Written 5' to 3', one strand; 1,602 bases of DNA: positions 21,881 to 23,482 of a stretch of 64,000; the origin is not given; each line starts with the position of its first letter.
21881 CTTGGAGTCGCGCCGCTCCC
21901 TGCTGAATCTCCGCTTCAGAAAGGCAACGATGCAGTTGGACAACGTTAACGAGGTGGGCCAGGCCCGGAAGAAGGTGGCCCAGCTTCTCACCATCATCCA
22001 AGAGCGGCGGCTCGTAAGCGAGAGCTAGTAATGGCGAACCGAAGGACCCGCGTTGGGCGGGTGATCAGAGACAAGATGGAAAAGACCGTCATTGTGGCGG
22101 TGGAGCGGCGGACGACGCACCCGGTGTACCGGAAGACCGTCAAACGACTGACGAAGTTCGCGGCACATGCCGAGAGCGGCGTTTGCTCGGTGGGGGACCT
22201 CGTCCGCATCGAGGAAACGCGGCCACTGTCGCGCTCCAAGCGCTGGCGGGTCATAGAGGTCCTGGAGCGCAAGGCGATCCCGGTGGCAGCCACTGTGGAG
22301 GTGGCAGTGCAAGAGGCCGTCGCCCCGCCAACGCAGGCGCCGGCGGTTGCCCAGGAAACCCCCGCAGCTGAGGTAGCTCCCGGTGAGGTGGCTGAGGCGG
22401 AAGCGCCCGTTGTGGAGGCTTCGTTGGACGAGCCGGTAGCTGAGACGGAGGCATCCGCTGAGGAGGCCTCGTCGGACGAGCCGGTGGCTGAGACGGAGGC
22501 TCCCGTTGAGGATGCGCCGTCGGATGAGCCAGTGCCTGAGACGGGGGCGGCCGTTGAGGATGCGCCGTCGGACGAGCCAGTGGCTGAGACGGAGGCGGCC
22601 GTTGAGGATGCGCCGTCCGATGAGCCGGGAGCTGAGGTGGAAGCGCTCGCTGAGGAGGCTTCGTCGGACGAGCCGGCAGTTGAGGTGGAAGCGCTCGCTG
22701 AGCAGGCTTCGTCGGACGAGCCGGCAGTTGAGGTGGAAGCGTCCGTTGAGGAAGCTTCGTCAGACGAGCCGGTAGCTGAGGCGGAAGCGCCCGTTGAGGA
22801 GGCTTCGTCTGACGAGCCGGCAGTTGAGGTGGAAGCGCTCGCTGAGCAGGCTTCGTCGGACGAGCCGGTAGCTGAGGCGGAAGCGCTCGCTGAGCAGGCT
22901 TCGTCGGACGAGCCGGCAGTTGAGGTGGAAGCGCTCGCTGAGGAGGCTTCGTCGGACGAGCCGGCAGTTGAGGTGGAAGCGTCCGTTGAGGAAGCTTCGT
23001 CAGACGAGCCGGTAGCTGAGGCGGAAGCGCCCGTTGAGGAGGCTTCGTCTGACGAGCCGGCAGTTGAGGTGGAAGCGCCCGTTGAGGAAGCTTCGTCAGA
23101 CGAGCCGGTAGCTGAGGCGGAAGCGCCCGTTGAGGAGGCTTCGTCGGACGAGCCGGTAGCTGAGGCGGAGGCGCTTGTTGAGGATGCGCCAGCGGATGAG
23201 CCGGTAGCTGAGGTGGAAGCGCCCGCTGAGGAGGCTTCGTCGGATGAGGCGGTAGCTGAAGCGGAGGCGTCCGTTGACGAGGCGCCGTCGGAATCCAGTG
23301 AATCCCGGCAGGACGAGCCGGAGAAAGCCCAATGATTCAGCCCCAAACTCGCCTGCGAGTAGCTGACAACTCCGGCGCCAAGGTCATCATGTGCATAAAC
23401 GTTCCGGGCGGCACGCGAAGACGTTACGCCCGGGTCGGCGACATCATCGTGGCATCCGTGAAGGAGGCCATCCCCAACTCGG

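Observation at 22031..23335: uS17 is five times normal size, with 18 tandem 16-aa acidic repeats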

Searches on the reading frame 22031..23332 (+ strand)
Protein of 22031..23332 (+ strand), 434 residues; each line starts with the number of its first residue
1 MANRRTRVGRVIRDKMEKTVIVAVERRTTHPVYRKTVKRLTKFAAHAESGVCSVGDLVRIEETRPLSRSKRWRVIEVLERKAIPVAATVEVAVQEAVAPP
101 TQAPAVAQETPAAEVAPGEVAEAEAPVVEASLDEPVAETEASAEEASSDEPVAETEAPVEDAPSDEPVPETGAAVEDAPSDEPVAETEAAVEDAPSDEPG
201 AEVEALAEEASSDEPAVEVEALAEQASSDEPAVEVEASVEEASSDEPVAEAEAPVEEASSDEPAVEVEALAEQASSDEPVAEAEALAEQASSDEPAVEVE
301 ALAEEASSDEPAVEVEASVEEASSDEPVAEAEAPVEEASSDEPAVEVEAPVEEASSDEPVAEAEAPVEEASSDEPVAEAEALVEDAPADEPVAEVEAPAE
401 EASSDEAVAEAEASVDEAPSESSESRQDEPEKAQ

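Call 4: search_protein_families(library=pfam, proteins=[window:22031-23332:+], max_evalue=0.01)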
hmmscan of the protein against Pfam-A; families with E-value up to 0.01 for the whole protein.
window:22031-23332:+ (434 aa): 1 family
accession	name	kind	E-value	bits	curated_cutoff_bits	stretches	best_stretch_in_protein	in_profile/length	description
PF00366.26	Ribosomal_S17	-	4.1e-27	94.5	25.9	1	9-76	1-68/68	Ribosomal protein S17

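Call 8: find_homologous_proteins(query=window:22031-23332:+, max_evalue=0.00001)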
Query window:22031-23332:+ (434 aa): 88 proteins with E <= 0.00001 among 8000 candidates.
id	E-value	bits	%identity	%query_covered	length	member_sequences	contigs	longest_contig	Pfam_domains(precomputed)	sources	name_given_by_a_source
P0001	1.1e-23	103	48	33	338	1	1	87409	PF00366.27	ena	-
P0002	2.0e-23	102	57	19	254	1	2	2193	PF00366.27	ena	-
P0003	1.6e-20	92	37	37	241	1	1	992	PF00366.27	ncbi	-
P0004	3.1e-19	88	44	18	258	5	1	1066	PF00366.27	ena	-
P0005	4.7e-17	81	44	18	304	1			PF00366.27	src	-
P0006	7.6e-17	80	44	18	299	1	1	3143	PF00366.27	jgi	-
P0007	1.0e-16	80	44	18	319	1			PF00366.27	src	-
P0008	1.5e-16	79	54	18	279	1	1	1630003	PF00366.27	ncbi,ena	-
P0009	1.7e-16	79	54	18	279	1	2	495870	PF00366.27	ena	-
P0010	2.4e-16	79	56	18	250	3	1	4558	PF00366.27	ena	-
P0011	8.8e-16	77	44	18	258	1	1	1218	PF00366.27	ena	-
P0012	1.0e-15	77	55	18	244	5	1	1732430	PF00366.27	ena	-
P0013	1.2e-15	76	43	18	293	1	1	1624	PF07382.17,PF00366.27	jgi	jgi:ribosomal protein uS17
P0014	2.2e-15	75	44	18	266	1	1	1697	PF00366.27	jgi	jgi:small subunit ribosomal protein S17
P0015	2.5e-15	75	43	18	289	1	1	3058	PF07382.17,PF00366.27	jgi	jgi:ribosomal protein uS17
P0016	3.0e-15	75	44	18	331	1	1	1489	PF00366.27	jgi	-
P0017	6.2e-15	74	-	-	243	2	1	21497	PF00366.27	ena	-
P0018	7.6e-15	74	44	18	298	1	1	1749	PF00366.27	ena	-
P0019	7.9e-15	74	52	19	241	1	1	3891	PF00366.27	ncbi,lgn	ncbi:MAG: 30S ribosomal protein S17 [Dehalococcoidia bacterium]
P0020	8.3e-15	74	48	18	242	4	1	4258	PF00366.27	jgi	jgi:small subunit ribosomal protein S17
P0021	1.5e-14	73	51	18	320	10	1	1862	PF00366.27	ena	-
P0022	1.8e-14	72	57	18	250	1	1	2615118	PF00366.27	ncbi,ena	-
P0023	2.0e-14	72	51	16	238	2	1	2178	PF00366.27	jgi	jgi:small subunit ribosomal protein S17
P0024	3.0e-14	72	-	-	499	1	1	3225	PF00318.26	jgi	-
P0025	3.4e-14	72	53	18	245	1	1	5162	PF00366.27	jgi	-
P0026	3.9e-14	71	50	18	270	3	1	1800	PF00366.27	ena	-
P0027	4.4e-14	71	51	16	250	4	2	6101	PF00366.27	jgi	jgi:small subunit ribosomal protein S17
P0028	4.9e-14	71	46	16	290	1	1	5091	PF00366.27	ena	-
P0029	5.0e-14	71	43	18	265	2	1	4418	PF00366.27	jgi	jgi:small subunit ribosomal protein S17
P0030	5.3e-14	71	48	18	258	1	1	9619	PF00366.27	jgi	jgi:small subunit ribosomal protein S17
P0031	7.3e-14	70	41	18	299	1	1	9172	PF00366.27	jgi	jgi:ribosomal protein uS17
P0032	8.3e-14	70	43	18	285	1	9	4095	PF00366.27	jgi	jgi:ribosomal protein uS17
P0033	9.0e-14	70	43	18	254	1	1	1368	PF00366.27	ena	-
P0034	1.1e-13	70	52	16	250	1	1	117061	PF00366.27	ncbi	-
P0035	1.2e-13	70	46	18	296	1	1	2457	PF00366.27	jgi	-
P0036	1.4e-13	70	43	18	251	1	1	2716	PF00366.27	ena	-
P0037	1.6e-13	69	43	18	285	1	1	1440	PF00366.27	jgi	jgi:ribosomal protein uS17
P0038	2.0e-13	69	42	18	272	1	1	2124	PF00366.27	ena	-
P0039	2.2e-13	69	51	17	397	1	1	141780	PF00238.25,PF00366.27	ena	-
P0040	2.3e-13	69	51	17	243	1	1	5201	PF00366.27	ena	-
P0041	2.3e-13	69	-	-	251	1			PF00366.27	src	-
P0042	2.3e-13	69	48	16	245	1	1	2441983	PF00366.27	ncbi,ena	-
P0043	2.8e-13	69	50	18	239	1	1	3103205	PF00366.27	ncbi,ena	-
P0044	3.0e-13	68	49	18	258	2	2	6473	PF00366.27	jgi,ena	jgi:small subunit ribosomal protein S17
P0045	7.2e-13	67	51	17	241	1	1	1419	PF00366.27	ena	-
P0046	9.9e-13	67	52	17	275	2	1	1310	PF00366.27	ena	-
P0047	2.0e-12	66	52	16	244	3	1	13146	PF00366.27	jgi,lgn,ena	-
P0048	2.1e-12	66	43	18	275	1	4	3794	PF00366.27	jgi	jgi:ribosomal protein uS17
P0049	2.3e-12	66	49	18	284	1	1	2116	PF00366.27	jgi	jgi:small subunit ribosomal protein S17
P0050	2.4e-12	65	53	18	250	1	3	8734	PF00366.27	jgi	-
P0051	3.6e-12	65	52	17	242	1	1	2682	PF00366.27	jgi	jgi:small subunit ribosomal protein S17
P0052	5.0e-12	64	42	18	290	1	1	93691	PF00366.27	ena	-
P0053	6.2e-12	64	47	18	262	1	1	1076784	PF00366.27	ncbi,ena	-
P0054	6.4e-12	64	49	18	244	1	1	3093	PF00366.27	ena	-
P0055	6.8e-12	64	49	18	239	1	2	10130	PF02095.22,PF00366.27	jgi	jgi:small subunit ribosomal protein S17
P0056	6.8e-12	64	44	18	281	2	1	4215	PF00366.27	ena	-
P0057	7.7e-12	64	49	17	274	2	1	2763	PF00366.27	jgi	jgi:small subunit ribosomal protein S17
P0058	7.9e-12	64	53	17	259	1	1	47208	PF00366.27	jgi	jgi:small subunit ribosomal protein S17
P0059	8.5e-12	64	43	18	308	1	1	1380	PF00366.27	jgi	jgi:ribosomal protein uS17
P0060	9.1e-12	64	42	18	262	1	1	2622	PF00366.27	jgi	jgi:small subunit ribosomal protein S17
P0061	1.4e-11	63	41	18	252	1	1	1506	PF00366.27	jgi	jgi:small subunit ribosomal protein S17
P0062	1.6e-11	63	43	18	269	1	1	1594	PF00366.27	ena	-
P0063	1.8e-11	63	49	18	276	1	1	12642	PF00366.27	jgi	jgi:small subunit ribosomal protein S17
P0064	2.4e-11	62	47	18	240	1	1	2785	PF00366.27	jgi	jgi:small subunit ribosomal protein S17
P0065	2.5e-11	62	52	17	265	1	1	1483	PF00366.27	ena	-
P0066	2.7e-11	62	41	18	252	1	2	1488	PF00366.27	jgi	jgi:small subunit ribosomal protein S17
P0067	2.9e-11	62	47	18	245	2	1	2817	PF00366.27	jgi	jgi:small subunit ribosomal protein S17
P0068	3.2e-11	62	45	18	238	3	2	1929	PF00366.27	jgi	jgi:small subunit ribosomal protein S17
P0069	4.0e-11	61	49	17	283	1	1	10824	PF00366.27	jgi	jgi:ribosomal protein uS17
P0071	5.6e-11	61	52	17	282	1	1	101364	PF00366.27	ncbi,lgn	-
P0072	6.1e-11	61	48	17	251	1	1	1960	PF00366.27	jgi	jgi:small subunit ribosomal protein S17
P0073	7.0e-11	61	42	18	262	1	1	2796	PF00366.27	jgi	jgi:small subunit ribosomal protein S17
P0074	1.1e-10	60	51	17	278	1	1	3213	PF00366.27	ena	-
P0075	1.1e-10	60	46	18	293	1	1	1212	PF00366.27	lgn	-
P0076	1.1e-10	60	42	18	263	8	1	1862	PF00366.27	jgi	jgi:small subunit ribosomal protein S17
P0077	1.7e-10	59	47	18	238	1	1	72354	PF00366.27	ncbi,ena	-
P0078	1.8e-10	59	46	18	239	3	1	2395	PF00366.27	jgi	jgi:small subunit ribosomal protein S17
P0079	2.3e-10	59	41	18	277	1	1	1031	PF00366.27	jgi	jgi:small subunit ribosomal protein S17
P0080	3.1e-10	59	47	18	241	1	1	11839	PF00366.27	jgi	jgi:small subunit ribosomal protein S17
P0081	7.3e-10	57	45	18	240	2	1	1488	PF00366.27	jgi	jgi:small subunit ribosomal protein S17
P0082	1.1e-9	57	-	-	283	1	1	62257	PF00366.27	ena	-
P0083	1.6e-9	56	46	16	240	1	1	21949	PF00366.27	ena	-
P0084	6.6e-8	51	44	18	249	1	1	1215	PF00366.27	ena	-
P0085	7.3e-8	51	41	18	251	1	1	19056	PF00366.27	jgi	jgi:small subunit ribosomal protein S17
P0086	3.3e-7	49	-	-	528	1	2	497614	PF00575.30,PF23459.2,PF13509.13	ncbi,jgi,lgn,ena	-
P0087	1.1e-6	47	46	17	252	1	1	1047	PF00366.27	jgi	jgi:small subunit ribosomal protein S17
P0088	1.2e-6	47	41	18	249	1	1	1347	PF00366.27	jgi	jgi:small subunit ribosomal protein S17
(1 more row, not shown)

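Call 29: predict_structure(protein=window:22031-23332:+)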
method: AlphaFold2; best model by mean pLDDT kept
length: 434 residues; sequences in the alignment: 1
mean_pLDDT: 47.9   pTM: 0.44
mean pLDDT of the five models: 47.9, 40.4, 39.0, 37.3, 36.5
residues with pLDDT >= 90: 0; 70-90: 77; 50-70: 101; < 50: 256
segments of 3 or more residues with pLDDT < 50: 1-183, 192-199, 355-359, 368-375, 384-427, 429-434
pLDDT, mean of each block of 10 residues (from residue 1): 25 28 32 40 35 27 29 32 27 28 30 34 32 32 34 33 37 36 54 47 70 66 60 76 65 73 78 69 81 74 70 80 64 68 69 54 60 46 39 31 33 32 38 34
secondary structure, 60 per line:
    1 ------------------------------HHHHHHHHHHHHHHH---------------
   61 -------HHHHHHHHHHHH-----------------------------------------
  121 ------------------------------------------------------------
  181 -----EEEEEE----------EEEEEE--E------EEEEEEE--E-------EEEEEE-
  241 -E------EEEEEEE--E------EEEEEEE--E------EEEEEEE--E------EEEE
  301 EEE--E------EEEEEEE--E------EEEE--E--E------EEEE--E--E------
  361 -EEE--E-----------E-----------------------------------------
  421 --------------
elements in order: H31-45 H68-79 E186-191 E202-207 E217-223 E234-239 E249-255 E265-271 E281-287 E297-303 E313-319 E329-332 E345-348 E362-364

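Call 37: search_solved_structures(query=window:22031-23332:+, max_evalue=0.00001, show_alignments=2)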
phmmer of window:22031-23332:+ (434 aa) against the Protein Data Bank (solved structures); distinct sequences matched with E-value up to 0.00001: 68 (the best 60 are shown).
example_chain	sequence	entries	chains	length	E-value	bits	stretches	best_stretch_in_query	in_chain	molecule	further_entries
7unr_q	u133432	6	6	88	2.7e-23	86.6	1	5-81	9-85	30S ribosomal protein S17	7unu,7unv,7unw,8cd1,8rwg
6spc_q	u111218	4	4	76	7.7e-23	85.1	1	5-80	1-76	30S ribosomal protein S17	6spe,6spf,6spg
9h90_q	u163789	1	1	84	1.9e-21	80.5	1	4-81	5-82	30S ribosomal protein S17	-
7qg8_J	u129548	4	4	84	1.9e-21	80.5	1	5-81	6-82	30S ribosomal protein S17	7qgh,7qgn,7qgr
11bq_Q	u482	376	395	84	2.6e-21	80.1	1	5-81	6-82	Small ribosomal subunit protein uS17 | 30S ribosomal protein S17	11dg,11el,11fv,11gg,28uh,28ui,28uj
10fz_Q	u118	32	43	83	2.7e-21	80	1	5-81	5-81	Small ribosomal subunit protein uS17 | 30S ribosomal protein S17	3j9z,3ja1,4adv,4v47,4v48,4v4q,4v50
4v6y_AQ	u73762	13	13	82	3.2e-21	79.8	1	5-81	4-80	30S ribosomal protein S17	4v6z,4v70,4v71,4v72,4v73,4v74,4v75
8jsg_P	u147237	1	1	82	3.7e-21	79.6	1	5-80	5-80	Small ribosomal subunit protein uS17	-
6v39_q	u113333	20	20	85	4.1e-21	79.4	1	5-81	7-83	30S ribosomal protein S17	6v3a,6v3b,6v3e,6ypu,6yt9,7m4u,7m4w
4v4v_AQ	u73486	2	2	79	4.2e-21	79.4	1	5-81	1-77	30S ribosomal subunit protein S17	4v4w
23wi_q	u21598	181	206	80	4.4e-21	79.3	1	5-80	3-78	Small ribosomal subunit protein uS17 | 30S RIBOSOMAL PROTEIN S17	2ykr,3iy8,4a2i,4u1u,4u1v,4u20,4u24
8rd8_QZ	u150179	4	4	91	4.9e-21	79.2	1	3-80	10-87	Small ribosomal subunit protein uS17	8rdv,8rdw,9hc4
6nqb_Q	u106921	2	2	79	5.8e-21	78.9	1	5-80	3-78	30S ribosomal protein S17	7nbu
9i5v_e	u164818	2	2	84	9.6e-21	78.2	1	4-80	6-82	Small ribosomal subunit protein uS17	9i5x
8yp6_q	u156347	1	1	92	2.1e-20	77.1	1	3-80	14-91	Small ribosomal subunit protein uS17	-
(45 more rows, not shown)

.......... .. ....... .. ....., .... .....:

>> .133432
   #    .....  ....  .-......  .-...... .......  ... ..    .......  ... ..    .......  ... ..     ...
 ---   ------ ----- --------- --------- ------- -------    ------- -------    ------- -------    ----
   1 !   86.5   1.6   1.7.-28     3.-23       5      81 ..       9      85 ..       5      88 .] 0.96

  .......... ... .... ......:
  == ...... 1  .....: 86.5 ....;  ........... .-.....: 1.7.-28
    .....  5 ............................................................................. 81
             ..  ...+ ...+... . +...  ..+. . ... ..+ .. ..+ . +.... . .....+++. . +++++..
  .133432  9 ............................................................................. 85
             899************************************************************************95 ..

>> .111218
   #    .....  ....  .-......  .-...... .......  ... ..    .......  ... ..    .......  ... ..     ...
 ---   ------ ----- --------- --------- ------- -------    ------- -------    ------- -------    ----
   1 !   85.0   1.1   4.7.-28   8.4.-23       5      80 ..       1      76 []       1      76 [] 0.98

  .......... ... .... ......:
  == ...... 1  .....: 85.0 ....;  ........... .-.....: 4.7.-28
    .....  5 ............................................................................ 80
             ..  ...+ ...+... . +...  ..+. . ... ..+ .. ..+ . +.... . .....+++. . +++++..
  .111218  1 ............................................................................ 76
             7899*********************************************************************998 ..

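Call 48: list_cluster_members(proteins=[P0001, P0008, P0012, P0019, P0022, P0043, P0042, P0053, P0024, P0086])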
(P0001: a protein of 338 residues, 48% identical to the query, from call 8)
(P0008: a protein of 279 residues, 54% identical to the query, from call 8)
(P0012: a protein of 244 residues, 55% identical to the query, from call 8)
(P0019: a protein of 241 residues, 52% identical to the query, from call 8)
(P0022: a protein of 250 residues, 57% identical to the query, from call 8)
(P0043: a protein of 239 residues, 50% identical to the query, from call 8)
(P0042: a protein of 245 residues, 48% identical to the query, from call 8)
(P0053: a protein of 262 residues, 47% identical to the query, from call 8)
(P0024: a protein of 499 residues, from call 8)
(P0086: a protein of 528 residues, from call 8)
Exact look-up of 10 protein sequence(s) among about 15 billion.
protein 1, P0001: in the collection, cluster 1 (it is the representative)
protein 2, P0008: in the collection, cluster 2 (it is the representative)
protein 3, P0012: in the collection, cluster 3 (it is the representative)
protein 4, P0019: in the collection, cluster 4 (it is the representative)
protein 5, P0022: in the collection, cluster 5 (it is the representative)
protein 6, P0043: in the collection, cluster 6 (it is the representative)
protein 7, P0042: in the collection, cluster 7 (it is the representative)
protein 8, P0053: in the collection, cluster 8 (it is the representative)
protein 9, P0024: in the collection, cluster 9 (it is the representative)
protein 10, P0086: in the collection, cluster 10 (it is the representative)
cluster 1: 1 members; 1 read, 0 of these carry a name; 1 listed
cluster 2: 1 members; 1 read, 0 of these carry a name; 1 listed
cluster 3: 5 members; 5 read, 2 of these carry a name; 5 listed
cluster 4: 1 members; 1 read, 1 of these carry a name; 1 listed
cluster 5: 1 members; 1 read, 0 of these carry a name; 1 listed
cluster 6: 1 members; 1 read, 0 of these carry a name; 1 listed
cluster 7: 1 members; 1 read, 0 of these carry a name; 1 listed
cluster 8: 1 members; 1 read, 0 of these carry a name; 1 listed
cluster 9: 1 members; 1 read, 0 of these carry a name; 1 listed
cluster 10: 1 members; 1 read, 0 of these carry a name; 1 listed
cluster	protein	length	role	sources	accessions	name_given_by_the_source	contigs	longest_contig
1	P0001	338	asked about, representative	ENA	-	-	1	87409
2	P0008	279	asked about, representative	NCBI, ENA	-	-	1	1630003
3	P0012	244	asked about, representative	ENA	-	-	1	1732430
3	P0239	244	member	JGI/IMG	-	small subunit ribosomal protein S17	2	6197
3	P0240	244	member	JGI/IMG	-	small subunit ribosomal protein S17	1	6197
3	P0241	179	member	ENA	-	-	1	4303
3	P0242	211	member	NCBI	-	-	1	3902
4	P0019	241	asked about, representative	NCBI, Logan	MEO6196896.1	MAG: 30S ribosomal protein S17 [Dehalococcoidia bacterium]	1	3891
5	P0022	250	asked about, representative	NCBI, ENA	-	-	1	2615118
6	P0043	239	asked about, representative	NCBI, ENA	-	-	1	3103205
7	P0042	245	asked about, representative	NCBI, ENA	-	-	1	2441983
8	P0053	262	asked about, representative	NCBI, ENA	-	-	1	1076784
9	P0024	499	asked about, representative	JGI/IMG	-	-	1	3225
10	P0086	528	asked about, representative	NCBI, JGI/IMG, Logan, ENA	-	-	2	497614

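Call 56: predict_structure(alignment_id=A1)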
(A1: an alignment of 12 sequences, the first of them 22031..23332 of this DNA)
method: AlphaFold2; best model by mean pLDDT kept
length: 434 residues; sequences in the alignment: 12
mean_pLDDT: 49.5   pTM: 0.30
mean pLDDT of the five models: 49.5, 47.8, 47.7, 46.7, 46.2
residues with pLDDT >= 90: 60; 70-90: 17; 50-70: 34; < 50: 323
segments of 3 or more residues with pLDDT < 50: 85-110, 112-162, 164-166, 170-182, 184-194, 196-198, 200-214, 216-230, 232-246, 249-253, 255-262, 264-294, 296-326, 328-342, 344-349, 352-358, 360-379, 381-386, 388-390, 393-397, 399-418, 420-429
pLDDT, mean of each block of 10 residues (from residue 1): 85 93 96 95 92 94 79 93 53 44 42 38 37 37 35 35 41 34 35 36 35 32 35 39 44 42 38 36 37 40 39 42 41 39 43 47 45 44 44 47 42 42 43 47
secondary structure, 60 per line:
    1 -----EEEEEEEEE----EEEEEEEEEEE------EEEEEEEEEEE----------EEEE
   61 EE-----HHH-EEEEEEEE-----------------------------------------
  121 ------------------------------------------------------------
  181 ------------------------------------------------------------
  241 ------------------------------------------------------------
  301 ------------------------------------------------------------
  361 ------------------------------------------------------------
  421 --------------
elements in order: E6-14 E19-29 E36-46 E57-62 E72-79
